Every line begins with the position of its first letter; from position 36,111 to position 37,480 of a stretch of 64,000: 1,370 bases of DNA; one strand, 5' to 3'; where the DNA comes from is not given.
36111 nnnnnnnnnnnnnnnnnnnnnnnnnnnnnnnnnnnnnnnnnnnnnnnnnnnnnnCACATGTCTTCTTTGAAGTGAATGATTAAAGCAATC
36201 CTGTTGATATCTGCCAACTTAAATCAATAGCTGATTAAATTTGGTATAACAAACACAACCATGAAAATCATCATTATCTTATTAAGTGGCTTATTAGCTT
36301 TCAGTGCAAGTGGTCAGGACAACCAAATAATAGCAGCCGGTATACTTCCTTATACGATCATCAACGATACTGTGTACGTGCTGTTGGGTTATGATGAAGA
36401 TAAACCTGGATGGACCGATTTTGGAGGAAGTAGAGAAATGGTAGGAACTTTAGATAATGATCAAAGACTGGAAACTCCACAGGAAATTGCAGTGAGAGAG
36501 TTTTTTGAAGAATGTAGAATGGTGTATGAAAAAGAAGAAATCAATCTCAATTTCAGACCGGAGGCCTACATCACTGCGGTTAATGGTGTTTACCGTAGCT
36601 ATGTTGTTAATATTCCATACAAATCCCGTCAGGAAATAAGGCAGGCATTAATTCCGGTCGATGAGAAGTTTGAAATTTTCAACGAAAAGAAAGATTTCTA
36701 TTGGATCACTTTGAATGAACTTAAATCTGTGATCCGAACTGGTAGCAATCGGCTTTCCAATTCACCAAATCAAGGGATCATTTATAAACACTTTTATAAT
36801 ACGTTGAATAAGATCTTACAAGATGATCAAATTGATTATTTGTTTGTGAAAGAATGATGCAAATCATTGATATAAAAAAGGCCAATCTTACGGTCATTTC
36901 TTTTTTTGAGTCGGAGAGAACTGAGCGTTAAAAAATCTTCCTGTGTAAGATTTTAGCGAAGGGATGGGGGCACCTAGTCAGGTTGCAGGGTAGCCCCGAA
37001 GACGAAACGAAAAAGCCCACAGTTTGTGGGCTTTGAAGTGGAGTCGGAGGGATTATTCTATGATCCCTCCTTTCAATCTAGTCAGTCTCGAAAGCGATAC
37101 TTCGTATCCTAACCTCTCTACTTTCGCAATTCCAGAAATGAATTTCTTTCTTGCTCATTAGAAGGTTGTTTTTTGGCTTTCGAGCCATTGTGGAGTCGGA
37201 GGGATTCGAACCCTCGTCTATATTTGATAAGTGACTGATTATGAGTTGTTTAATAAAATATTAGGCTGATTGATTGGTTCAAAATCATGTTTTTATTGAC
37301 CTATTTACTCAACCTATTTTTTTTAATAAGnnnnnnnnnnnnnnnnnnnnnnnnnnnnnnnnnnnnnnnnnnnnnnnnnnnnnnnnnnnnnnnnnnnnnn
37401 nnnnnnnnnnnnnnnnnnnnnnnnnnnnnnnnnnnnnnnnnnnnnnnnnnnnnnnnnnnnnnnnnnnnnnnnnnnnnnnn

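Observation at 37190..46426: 9.2-kb element integrated in the 3' end of the tmRNA gene, with a perfect 29-bp att duplication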

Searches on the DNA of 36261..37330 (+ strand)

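Call 83: search_rna_families(source=L227, start=10600, end=12300, threshold=evalue, max_evalue=0.1)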
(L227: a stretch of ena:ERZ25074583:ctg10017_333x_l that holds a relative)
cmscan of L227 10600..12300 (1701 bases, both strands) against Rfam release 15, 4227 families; matches with E-value up to 0.1: 5.
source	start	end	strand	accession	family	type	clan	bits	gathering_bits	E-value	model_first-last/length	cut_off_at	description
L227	11506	11727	-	RF00028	Intron_gpI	Intron;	-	89.4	50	4.1e-23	1-253/253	no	Group I catalytic intron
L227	11712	12090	-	RF00023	tmRNA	Gene;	CL00001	88.5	47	1.4e-34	1-374/374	no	transfer-messenger RNA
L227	10713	10792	-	RF02074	STnc240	Gene; sRNA;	-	30.5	55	0.043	1-77/77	no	Enterobacterial sRNA STnc240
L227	11974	12167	-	RF04321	tmRNA_permuted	Gene;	-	23.8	47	0.02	1-213/213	no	permuted transfer-messenger RNA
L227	10704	10768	-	RF00908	MIR529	Gene; miRNA;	-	23.2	75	0.02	1-131/131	no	MIR529 microRNA precursor family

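Call 84: search_rna_families(source=window, start=36850, end=37330, threshold=evalue, max_evalue=1)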
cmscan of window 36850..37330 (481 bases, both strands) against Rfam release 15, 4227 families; matches with E-value up to 1: 5.
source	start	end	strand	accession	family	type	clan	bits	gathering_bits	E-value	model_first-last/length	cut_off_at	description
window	37191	37242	+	RF04351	Plastid-psbl-rps4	Cis-reg;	-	25.3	68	0.0042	1-53/53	no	Plastid-psbl-rps4 3UTR RNA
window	37188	37330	-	RF00023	tmRNA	Gene;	CL00001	22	47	4.6e-07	229-374/374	5'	transfer-messenger RNA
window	37006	37060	-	RF01859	Phe_leader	Cis-reg; leader;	-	20.4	55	0.58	1-125/125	no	Phenylalanine leader peptide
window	37007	37081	-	RF00513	Trp_leader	Cis-reg; leader;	-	17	41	0.9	1-100/100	no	Tryptophan operon leader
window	37089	37182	-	RF01699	Clostridiales-1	Gene; sRNA;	-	16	48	0.55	1-166/166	no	Clostridiales-1 RNA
